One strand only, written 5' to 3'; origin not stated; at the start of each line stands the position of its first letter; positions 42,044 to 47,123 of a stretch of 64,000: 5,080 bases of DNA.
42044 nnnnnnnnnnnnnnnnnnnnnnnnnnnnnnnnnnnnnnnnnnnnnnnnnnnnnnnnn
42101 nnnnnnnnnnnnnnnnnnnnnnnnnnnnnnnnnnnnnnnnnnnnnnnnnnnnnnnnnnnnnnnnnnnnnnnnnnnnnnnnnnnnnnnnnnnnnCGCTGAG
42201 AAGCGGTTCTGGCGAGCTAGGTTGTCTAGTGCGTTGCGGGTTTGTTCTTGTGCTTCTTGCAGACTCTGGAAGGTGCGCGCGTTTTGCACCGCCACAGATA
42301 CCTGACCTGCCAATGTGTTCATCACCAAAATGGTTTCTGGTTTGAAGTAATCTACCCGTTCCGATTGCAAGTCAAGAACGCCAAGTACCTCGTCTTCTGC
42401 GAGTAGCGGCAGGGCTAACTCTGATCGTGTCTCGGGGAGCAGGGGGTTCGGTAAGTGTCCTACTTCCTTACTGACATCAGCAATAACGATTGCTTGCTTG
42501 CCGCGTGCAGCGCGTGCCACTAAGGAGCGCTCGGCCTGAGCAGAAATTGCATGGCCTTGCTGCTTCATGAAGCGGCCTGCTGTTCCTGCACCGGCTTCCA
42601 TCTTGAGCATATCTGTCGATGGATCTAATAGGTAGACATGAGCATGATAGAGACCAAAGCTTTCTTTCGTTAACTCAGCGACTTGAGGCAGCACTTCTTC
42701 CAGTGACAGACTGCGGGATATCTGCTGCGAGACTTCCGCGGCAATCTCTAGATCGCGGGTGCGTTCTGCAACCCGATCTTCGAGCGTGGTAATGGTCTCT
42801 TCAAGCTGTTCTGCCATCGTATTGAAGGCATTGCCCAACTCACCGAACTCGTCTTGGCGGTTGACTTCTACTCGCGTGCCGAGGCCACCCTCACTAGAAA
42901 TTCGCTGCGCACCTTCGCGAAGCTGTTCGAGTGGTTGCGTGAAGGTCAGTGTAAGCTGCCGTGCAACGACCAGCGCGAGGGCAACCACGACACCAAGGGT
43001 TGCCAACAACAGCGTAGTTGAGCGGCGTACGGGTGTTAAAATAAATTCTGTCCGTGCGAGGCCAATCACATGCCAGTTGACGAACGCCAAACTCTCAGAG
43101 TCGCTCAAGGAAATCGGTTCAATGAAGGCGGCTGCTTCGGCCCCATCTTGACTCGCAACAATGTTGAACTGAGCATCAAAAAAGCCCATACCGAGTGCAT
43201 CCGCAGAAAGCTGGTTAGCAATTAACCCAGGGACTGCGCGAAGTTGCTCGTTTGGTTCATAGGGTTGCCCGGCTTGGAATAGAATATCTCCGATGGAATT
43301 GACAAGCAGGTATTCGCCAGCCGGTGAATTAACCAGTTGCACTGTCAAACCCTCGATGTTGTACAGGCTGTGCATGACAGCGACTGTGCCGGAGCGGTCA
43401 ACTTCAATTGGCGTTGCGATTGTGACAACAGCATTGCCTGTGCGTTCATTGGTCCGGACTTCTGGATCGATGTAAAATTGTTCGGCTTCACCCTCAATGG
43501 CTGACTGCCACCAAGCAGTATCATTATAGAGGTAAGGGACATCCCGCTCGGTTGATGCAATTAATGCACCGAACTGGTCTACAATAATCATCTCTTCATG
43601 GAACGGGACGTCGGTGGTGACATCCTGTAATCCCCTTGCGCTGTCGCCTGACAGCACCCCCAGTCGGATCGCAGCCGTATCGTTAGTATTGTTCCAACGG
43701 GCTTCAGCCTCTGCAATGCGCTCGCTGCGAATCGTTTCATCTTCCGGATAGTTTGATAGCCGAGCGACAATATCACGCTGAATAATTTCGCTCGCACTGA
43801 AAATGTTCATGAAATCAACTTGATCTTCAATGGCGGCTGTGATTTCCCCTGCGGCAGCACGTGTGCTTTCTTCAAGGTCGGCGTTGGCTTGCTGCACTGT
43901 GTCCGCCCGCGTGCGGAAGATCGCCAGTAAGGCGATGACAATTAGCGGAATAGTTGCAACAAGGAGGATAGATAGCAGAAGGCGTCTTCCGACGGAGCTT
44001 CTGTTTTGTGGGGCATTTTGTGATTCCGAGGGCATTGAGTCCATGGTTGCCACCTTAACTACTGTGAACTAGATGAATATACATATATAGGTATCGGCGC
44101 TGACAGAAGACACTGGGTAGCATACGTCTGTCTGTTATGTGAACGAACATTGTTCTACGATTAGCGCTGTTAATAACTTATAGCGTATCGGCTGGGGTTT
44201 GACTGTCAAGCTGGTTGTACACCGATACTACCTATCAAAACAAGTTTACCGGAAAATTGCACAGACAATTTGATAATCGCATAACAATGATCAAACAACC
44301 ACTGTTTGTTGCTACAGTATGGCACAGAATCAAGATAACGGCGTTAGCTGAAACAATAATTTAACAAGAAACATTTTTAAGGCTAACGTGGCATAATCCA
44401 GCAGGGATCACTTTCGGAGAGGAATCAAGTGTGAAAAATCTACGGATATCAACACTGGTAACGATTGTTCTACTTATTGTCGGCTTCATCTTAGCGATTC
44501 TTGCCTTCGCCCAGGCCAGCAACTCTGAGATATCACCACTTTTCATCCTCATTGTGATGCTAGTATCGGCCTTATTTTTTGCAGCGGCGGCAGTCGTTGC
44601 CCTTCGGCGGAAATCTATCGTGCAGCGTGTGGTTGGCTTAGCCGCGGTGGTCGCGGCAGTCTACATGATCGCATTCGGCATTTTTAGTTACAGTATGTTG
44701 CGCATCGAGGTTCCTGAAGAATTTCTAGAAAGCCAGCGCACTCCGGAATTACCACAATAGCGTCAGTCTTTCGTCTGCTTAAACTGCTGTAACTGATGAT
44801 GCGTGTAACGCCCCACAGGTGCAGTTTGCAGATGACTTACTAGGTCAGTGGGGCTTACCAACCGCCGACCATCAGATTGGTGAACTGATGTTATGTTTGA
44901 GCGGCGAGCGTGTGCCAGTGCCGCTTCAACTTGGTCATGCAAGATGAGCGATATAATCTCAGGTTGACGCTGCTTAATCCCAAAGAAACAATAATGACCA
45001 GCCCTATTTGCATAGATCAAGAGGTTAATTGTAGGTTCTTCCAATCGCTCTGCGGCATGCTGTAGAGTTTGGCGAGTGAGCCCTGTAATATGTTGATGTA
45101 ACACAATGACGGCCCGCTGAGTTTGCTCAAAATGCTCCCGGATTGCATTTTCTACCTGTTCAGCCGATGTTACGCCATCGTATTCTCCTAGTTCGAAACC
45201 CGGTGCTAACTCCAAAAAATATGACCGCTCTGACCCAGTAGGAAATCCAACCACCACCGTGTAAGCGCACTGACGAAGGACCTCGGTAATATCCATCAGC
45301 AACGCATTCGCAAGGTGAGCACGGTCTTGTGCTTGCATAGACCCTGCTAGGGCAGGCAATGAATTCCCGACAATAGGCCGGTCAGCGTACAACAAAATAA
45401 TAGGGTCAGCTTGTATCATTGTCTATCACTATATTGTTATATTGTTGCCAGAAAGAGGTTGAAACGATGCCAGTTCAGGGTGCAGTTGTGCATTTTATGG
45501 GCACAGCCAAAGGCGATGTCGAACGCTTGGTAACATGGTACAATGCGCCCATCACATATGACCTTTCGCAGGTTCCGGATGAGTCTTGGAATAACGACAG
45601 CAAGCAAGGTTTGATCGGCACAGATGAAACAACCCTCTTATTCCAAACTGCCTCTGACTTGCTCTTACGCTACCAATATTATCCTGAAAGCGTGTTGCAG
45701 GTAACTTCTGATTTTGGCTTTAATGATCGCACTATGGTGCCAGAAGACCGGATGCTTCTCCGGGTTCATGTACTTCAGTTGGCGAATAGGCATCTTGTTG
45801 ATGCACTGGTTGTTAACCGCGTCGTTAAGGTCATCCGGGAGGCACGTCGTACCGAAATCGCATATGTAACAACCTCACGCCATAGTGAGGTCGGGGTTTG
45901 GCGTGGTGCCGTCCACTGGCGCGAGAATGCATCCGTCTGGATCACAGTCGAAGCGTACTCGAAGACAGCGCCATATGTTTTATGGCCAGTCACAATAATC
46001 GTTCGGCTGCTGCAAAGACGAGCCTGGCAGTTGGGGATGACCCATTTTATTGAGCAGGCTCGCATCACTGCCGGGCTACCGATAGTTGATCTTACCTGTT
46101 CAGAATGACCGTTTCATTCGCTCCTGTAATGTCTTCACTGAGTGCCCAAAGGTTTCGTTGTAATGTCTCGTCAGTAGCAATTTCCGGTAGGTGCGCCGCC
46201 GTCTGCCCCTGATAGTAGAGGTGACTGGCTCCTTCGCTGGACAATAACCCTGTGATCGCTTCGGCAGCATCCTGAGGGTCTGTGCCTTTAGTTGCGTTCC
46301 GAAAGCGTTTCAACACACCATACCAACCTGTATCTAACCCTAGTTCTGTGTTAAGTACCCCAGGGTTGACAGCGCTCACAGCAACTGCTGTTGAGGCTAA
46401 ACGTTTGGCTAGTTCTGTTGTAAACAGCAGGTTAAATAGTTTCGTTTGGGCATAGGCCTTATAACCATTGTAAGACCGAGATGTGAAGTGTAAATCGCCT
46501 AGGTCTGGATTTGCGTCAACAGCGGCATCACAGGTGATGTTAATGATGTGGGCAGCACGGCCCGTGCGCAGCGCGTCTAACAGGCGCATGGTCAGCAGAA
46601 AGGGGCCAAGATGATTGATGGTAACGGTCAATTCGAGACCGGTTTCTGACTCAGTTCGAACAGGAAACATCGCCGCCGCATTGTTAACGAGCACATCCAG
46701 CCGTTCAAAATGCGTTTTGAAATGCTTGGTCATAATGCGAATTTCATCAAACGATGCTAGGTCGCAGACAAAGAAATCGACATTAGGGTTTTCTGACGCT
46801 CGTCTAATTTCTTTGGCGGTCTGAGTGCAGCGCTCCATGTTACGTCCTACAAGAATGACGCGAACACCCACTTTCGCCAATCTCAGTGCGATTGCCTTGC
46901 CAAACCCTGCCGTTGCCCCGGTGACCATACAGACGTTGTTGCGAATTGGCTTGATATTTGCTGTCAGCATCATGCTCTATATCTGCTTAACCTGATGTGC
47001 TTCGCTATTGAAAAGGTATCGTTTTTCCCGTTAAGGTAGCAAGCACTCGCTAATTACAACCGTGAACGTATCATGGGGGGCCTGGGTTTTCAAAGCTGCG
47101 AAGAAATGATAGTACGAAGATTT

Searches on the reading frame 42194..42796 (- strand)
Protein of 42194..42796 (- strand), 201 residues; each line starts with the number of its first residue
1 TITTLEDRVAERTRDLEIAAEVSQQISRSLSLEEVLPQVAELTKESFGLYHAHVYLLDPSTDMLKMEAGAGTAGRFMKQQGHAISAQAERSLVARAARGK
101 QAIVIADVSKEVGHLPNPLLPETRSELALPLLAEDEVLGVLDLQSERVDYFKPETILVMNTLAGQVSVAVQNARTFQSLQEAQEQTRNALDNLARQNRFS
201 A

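Call 10: search_protein_families(library=pfam, proteins=[window:42194-42796:-], max_evalue=0.1)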
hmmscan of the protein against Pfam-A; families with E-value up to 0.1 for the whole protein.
window:42194-42796:- (201 aa): 3 families
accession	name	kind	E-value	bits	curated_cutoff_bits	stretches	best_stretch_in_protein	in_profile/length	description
PF13185.12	GAF_2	-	2e-16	60.9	28.6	1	30-171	2-136/136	GAF domain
PF01590.32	GAF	-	6.6e-12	46.6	22.4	1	32-170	2-133/133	GAF domain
PF13492.12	GAF_3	-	8.2e-10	39.6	27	1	31-172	1-129/129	GAF domain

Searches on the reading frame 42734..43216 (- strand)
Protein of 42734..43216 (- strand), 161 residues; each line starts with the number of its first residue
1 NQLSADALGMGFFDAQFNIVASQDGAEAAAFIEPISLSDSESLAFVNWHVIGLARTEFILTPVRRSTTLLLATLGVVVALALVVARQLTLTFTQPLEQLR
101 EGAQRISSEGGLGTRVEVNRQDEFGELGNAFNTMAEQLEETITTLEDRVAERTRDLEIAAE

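Call 10: search_protein_families(library=pfam, proteins=[window:42734-43216:-], max_evalue=0.1)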
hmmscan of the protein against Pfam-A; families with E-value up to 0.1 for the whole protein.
window:42734-43216:- (161 aa): 2 families
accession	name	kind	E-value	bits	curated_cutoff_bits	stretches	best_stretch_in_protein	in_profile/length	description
PF00672.30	HAMP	-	8e-16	58.5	25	1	90-140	4-53/53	HAMP domain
PF07870.16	DUF1657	-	0.093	13.1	27.7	0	129-149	29-49/49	Protein of unknown function (DUF1657)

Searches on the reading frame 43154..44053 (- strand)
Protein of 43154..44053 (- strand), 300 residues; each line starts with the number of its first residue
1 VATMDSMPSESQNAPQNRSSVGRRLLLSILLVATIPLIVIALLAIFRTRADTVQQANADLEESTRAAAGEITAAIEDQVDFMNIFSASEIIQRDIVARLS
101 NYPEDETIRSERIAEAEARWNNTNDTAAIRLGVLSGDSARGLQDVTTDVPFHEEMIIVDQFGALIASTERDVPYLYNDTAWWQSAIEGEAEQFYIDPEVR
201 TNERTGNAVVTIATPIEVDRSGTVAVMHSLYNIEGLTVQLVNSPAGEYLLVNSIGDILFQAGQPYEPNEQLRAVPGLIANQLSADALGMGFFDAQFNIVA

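Call 10: search_protein_families(library=pfam, proteins=[window:43154-44053:-], max_evalue=0.1)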
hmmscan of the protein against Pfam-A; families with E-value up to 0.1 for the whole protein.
window:43154-44053:- (300 aa): 2 families
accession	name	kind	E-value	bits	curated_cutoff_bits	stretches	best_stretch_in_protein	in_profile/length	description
PF02743.24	dCache_1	-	1.5e-09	38.2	45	1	52-265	3-195/240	Cache domain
PF18920.5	DUF5671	-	0.043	14.1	28.4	1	11-68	67-124/132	Domain of unknown function (DUF5671)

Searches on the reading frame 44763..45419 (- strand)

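Call 11: search_protein_families(library=pfam, proteins=[window:44763-45419:-], max_evalue=0.001)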
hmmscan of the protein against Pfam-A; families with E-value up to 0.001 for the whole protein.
window:44763-45419:- (218 aa): 1 family
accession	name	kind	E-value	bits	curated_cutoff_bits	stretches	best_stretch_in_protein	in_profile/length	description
PF09837.15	DUF2064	-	0.00018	21.8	25.8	1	64-154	23-111/120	Uncharacterized protein conserved in bacteria (DUF2064)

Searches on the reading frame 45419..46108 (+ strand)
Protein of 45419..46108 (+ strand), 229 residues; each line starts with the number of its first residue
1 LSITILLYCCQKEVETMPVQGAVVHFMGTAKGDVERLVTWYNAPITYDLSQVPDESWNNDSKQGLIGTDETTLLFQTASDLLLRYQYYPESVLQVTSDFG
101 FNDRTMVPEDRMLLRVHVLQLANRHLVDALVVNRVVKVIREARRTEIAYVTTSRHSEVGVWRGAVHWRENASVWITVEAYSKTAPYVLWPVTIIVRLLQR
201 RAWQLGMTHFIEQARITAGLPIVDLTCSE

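Call 11: search_protein_families(library=pfam, proteins=[window:45419-46108:+], max_evalue=0.001)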
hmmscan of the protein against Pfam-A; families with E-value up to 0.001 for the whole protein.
window:45419-46108:+ (229 aa): 1 family
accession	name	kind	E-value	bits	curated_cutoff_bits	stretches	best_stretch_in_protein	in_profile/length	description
PF09348.15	DUF1990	-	1.2e-14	55.1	23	1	50-202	10-150/157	Domain of unknown function (DUF1990)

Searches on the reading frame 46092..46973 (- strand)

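Call 11: search_protein_families(library=pfam, proteins=[window:46092-46973:-], max_evalue=0.001)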
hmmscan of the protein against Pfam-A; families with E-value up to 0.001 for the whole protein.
window:46092-46973:- (293 aa): 5 families
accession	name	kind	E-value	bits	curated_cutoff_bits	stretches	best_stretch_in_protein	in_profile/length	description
PF00106.31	adh_short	-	3.8e-35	121.6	26.6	1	14-211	2-186/195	short chain dehydrogenase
PF13561.12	adh_short_C2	-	3.9e-23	82.7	27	1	19-247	1-220/236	Enoyl-(Acyl carrier protein) reductase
PF01370.27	Epimerase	-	2.1e-06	27.7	20.9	1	16-193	2-161/240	NAD dependent epimerase/dehydratase family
PF08659.16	KR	-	3.3e-06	27.6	22.6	1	15-101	3-91/180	KR domain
PF02719.21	Polysacc_synt_2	-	0.00029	20.6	20.2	1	16-154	2-134/293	Polysaccharide biosynthesis protein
